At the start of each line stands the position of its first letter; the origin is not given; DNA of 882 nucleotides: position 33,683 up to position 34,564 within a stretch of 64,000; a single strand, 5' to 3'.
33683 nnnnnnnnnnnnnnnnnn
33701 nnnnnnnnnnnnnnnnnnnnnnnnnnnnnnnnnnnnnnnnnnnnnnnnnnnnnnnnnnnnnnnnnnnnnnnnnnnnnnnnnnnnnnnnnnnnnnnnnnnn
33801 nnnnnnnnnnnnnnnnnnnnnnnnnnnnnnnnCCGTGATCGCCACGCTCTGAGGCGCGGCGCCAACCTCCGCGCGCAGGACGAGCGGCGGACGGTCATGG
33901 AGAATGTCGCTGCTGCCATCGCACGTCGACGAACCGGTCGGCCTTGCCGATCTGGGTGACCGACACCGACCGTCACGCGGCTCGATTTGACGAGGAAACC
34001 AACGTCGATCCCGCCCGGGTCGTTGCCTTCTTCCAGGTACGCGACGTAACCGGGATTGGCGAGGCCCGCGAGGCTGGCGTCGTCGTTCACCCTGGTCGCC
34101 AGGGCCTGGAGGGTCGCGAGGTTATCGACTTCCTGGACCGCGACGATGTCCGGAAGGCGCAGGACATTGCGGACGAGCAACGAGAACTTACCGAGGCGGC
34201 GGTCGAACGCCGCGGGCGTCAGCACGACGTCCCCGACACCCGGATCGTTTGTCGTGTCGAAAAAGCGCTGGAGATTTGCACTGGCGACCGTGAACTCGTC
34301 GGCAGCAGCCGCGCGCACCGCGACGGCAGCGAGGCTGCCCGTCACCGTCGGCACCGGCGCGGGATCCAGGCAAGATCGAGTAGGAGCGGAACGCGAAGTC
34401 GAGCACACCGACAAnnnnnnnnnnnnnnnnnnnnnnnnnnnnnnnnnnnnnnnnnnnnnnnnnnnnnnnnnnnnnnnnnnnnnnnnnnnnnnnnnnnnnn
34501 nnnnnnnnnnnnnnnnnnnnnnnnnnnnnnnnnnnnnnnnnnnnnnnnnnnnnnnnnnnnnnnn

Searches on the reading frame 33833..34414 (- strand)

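Call 73: search_protein_families(library=pfam, proteins=[window:33833-34414:-], max_evalue=0.001)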
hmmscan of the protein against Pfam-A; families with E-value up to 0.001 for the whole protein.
window:33833-34414:- (194 aa): 1 family
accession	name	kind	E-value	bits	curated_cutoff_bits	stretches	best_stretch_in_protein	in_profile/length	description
PF03372.29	Exo_endo_phos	-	0.00059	20.1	24.5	1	78-171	19-106/225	Endonuclease/Exonuclease/phosphatase family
